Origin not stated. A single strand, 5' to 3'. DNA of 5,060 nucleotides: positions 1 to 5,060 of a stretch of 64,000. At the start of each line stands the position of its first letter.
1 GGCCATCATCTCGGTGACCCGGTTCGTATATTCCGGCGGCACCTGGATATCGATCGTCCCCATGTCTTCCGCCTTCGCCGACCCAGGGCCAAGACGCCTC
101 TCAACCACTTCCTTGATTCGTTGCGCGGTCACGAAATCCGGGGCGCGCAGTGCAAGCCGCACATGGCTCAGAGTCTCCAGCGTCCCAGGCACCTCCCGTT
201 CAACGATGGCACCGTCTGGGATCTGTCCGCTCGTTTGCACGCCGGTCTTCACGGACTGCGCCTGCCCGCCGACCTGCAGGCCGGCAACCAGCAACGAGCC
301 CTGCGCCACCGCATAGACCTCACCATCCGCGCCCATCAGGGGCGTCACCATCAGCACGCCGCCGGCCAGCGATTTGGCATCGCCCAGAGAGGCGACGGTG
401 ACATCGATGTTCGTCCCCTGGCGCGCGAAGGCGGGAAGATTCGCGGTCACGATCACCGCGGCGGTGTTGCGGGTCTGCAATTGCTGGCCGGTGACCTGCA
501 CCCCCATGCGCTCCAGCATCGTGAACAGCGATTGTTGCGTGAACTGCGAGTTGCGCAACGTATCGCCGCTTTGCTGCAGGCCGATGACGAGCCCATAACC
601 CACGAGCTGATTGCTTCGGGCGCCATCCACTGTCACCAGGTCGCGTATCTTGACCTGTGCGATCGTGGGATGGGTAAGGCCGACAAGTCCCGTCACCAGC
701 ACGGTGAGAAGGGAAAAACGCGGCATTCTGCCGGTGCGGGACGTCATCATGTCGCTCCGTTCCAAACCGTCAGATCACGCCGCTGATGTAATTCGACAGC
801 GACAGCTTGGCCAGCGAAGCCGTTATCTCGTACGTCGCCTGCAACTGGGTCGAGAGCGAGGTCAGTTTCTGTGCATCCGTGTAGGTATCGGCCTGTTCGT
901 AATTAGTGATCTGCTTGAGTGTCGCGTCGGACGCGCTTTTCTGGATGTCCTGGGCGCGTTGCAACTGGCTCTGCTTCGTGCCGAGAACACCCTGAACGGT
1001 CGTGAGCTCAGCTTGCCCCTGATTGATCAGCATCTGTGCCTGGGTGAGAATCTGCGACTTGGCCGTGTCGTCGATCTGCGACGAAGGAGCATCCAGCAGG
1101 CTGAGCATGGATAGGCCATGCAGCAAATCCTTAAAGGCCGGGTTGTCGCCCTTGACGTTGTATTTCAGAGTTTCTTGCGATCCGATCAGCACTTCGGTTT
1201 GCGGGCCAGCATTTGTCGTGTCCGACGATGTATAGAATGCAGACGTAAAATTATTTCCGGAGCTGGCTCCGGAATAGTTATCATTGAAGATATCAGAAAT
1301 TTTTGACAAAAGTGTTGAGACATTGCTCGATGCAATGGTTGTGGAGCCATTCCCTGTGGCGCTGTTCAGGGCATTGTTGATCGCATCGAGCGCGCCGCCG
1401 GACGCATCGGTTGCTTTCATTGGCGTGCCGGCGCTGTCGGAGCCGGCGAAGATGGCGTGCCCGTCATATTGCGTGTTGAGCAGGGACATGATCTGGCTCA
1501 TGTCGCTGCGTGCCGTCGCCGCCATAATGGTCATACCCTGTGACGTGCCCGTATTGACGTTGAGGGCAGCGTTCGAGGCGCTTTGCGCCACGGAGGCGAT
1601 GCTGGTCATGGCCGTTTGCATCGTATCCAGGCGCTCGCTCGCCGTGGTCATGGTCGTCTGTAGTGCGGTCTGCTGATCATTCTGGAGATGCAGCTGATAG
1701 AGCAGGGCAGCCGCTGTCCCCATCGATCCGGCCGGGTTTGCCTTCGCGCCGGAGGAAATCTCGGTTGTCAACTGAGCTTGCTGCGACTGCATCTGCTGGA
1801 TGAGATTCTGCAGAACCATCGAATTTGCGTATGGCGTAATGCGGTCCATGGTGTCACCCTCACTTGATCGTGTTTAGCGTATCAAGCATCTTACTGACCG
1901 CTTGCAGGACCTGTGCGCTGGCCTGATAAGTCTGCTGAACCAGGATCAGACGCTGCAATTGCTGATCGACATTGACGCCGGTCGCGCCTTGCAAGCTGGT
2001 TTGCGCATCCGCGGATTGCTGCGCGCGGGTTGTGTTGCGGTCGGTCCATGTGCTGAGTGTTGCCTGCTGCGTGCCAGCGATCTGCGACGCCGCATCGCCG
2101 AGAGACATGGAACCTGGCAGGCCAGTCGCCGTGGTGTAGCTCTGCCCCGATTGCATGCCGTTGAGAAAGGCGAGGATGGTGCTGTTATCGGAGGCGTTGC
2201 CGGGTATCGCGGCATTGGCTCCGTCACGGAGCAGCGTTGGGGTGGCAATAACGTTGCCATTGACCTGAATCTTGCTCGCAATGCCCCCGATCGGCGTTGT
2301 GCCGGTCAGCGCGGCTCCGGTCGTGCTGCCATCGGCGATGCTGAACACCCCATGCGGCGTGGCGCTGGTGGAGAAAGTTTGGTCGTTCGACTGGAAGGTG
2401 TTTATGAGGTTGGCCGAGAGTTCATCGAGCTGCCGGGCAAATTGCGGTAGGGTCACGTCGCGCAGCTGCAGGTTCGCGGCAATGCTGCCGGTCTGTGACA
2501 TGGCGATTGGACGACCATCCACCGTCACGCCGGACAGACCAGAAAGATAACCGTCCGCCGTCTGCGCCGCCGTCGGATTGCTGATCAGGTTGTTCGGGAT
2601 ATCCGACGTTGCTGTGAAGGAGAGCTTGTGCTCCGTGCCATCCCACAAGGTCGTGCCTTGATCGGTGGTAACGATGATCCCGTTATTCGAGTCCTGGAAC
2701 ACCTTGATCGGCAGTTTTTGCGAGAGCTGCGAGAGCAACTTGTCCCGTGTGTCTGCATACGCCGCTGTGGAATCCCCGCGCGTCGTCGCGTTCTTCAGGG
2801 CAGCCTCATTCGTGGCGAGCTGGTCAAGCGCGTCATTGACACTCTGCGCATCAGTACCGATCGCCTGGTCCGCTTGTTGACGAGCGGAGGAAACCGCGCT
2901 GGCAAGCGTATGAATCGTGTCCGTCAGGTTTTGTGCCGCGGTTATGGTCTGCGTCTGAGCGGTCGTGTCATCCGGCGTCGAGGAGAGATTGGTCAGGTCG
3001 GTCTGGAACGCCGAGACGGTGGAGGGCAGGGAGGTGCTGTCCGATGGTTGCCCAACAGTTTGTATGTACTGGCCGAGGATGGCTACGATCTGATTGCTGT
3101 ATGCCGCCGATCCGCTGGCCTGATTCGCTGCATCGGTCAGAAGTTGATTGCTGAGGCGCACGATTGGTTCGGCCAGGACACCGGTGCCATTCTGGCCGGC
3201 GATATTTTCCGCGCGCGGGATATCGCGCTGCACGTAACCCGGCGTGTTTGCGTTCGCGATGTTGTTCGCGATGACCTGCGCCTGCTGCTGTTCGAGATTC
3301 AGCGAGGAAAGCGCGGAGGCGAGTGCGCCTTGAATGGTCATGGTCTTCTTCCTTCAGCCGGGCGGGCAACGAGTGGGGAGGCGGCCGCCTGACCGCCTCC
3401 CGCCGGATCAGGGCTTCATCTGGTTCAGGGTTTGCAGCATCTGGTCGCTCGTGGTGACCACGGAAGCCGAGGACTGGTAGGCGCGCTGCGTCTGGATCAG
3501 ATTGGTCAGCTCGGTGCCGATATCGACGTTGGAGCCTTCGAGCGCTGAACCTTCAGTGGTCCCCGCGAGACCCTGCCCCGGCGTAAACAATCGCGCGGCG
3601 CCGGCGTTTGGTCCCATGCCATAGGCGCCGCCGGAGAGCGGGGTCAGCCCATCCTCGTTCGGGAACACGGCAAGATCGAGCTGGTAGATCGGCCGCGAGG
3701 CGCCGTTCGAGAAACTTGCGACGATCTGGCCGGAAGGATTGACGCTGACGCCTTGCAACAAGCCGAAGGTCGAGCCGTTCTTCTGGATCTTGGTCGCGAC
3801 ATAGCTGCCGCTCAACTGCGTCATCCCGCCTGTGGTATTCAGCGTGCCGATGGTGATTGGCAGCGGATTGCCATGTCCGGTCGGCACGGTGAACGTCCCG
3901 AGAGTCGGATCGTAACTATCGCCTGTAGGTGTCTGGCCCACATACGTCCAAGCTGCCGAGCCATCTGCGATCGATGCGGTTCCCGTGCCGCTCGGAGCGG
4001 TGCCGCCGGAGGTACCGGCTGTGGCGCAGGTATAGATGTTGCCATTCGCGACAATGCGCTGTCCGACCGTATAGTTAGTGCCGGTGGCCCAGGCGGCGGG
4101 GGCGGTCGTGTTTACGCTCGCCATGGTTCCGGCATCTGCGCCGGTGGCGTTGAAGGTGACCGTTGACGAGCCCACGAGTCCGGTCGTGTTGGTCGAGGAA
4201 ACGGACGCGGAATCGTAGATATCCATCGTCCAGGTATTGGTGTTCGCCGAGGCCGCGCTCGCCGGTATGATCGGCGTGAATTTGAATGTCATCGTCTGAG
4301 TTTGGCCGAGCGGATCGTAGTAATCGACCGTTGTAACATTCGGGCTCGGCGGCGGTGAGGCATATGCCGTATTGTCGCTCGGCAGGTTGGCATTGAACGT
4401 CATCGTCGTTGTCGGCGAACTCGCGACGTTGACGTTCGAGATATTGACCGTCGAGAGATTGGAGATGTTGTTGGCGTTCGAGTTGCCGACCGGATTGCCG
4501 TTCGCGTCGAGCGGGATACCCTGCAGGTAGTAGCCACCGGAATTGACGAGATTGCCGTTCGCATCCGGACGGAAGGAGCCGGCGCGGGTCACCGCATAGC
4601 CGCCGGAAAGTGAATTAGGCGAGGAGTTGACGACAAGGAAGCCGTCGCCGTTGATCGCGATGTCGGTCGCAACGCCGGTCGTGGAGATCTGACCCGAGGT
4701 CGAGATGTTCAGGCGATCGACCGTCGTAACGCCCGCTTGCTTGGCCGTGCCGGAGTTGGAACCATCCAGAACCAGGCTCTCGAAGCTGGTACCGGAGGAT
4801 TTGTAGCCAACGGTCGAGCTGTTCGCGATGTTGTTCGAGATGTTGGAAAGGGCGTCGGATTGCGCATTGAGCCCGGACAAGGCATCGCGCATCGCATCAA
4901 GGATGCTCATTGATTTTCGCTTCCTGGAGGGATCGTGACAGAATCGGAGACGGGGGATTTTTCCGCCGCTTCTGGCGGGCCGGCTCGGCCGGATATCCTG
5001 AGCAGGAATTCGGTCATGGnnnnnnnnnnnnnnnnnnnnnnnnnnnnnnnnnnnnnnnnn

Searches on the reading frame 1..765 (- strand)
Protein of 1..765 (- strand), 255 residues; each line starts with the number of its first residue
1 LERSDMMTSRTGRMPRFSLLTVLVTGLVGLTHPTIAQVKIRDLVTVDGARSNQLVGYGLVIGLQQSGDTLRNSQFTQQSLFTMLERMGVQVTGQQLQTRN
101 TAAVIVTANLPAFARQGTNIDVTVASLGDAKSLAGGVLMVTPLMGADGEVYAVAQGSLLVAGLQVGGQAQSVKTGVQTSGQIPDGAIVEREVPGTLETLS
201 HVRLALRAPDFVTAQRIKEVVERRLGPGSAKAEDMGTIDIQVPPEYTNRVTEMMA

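Call 11: search_protein_families(library=pfam, proteins=[window:1-765:-])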
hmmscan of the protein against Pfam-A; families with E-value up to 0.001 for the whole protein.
window:1-765:- (255 aa): 1 family
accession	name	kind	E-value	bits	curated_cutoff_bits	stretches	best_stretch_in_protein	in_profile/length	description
PF02119.21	FlgI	-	1.2e-83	281.3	25.3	1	39-255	1-218/343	Flagellar P-ring protein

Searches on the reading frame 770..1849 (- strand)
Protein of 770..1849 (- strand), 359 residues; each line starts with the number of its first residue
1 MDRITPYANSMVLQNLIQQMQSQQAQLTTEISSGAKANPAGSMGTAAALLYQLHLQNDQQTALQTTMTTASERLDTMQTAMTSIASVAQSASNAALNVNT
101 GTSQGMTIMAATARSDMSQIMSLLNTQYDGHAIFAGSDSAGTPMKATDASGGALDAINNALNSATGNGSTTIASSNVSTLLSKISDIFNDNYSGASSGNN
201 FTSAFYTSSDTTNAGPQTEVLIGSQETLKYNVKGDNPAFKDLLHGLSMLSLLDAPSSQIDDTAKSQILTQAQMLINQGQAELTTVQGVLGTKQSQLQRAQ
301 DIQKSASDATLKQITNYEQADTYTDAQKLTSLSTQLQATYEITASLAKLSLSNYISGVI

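Call 11: search_protein_families(library=pfam, proteins=[window:770-1849:-])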
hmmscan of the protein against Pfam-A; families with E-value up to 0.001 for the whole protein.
window:770-1849:- (359 aa): 2 families
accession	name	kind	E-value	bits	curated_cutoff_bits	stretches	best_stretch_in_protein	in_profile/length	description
PF00669.25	Flagellin_N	-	6.4e-11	42.9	26.6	1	7-137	4-137/139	Bacterial flagellin N-terminal helical region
PF00700.27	Flagellin_C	-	0.0001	23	23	1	275-354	4-85/86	Bacterial flagellin C-terminal helical region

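Call 50: find_encoding_contigs(protein=window:770-1849:-, flank=10000, max_places=1)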
Protein window:770-1849:- (359 aa): 2 contigs read that carry it; 1 place shown.
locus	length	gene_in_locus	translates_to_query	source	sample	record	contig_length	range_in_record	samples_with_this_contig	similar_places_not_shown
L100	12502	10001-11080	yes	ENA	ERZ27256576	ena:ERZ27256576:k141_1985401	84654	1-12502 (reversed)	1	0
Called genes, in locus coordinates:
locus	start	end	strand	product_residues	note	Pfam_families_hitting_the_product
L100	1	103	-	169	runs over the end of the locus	PF03748:FliL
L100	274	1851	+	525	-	PF01514:YscJ_FliF, PF08345:YscJ_FliF_C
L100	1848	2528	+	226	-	-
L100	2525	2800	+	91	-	PF01052:FliMN_C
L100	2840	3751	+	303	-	PF00813:FliP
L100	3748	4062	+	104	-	-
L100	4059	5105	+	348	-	PF03448:MgtE_N (faint), PF14842:FliG_N, PF14841:FliG_M, PF14842:FliG_N (weak), PF01706:FliG_C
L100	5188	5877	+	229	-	-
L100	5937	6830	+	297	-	PF13677:MotB_plug, PF00691:OmpA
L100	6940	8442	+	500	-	PF00460:Flg_bb_rod, PF22692:LlgE_F_G_D1, PF06429:Flg_bbr_C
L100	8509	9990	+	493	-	PF00460:Flg_bb_rod, PF22638:FlgK_D1, PF06429:Flg_bbr_C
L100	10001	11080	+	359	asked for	PF00669:Flagellin_N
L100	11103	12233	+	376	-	PF02119:FlgI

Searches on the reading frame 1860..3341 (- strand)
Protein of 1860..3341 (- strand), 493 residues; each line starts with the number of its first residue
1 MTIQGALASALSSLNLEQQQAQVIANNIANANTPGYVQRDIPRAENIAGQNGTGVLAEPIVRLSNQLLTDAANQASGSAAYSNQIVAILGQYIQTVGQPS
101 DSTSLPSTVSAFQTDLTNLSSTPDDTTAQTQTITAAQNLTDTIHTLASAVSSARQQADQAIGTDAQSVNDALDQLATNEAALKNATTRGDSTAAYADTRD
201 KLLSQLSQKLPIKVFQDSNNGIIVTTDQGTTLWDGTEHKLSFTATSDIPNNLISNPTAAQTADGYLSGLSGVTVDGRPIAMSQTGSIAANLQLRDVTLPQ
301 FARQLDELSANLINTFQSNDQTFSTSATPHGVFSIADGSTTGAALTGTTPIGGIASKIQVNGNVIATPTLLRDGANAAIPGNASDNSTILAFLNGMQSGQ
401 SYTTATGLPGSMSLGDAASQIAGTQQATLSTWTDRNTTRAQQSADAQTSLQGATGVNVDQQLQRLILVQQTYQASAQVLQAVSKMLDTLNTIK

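Call 11: search_protein_families(library=pfam, proteins=[window:1860-3341:-])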
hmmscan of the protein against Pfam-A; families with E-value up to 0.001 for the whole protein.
window:1860-3341:- (493 aa): 3 families
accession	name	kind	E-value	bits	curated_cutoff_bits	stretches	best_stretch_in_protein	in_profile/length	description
PF22638.1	FlgK_D1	-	2.2e-28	99.9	28.6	1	101-317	11-215/233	Flagellar hook-associated protein FlgK helical domain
PF06429.18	Flg_bbr_C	-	2.6e-08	33.7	23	1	454-491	8-45/46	Flagellar basal body rod FlgEFG protein C-terminal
PF00460.25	Flg_bb_rod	-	8.3e-08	32.5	20.7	1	9-36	3-30/31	Flagella basal body rod protein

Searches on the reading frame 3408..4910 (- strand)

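Call 11: search_protein_families(library=pfam, proteins=[window:3408-4910:-])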
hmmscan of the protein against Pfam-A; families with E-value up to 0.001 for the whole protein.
window:3408-4910:- (500 aa): 4 families
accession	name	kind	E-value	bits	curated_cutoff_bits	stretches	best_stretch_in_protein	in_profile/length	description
PF06429.18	Flg_bbr_C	-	3.3e-17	62.2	23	1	455-498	3-46/46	Flagellar basal body rod FlgEFG protein C-terminal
PF22692.1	LlgE_F_G_D1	-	7.6e-10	39.3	27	1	85-148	1-44/64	Flagellar hook protein FlgE/F/G D1 domain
PF00460.25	Flg_bb_rod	-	4.3e-08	33.4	20.7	1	8-37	2-31/31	Flagella basal body rod protein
PF02839.19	CBM_5_12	-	4e-05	24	26.2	1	273-303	1-31/44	Carbohydrate-binding module family 5/12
